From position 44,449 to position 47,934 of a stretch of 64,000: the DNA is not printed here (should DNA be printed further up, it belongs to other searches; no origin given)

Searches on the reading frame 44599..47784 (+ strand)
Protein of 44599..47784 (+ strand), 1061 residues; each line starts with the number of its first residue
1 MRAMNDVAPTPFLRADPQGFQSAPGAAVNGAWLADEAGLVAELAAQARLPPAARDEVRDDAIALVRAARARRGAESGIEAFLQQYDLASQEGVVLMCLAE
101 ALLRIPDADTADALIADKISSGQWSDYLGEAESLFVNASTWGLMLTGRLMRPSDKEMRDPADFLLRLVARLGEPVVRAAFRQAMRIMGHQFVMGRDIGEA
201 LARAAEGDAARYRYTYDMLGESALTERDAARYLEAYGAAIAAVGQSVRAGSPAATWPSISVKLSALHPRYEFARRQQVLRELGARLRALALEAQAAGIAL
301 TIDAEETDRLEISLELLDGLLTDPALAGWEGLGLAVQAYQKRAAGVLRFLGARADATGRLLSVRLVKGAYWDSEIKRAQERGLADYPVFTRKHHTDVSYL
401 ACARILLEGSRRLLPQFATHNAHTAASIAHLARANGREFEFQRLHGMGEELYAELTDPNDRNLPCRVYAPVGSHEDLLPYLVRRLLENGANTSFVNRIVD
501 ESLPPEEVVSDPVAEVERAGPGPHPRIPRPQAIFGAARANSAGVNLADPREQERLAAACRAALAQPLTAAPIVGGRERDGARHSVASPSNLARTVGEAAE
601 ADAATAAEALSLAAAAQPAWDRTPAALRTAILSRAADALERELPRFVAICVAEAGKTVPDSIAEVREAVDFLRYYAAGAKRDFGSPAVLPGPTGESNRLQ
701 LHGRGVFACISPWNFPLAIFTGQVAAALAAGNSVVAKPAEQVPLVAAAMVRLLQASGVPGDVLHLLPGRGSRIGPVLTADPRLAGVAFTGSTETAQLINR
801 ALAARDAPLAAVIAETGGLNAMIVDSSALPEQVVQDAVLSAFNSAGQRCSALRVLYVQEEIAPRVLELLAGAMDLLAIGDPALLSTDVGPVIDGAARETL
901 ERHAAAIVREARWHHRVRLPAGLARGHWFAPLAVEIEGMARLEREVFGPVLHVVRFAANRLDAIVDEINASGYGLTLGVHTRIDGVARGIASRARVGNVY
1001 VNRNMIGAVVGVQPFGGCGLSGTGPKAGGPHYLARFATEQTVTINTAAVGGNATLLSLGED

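Call 73: search_protein_families(library=pfam, proteins=[window:44599-47784:+], max_evalue=0.00001)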
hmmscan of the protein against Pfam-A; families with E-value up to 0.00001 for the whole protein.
window:44599-47784:+ (1061 aa): 4 families
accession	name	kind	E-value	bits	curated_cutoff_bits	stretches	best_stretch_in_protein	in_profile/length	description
PF00171.27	Aldedh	-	5.6e-108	361.9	23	1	581-1042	7-461/461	Aldehyde dehydrogenase family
PF01619.24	Pro_dh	-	6.6e-97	324.8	27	1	201-497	2-278/278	Proline dehydrogenase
PF14850.11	Pro_dh-DNA_bdg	-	1.3e-44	151.7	27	1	78-191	2-112/112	DNA-binding domain of Proline dehydrogenase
PF18327.6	PRODH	-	5.1e-07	30.3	26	1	26-68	5-47/48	Proline utilization A proline dehydrogenase N-terminal domain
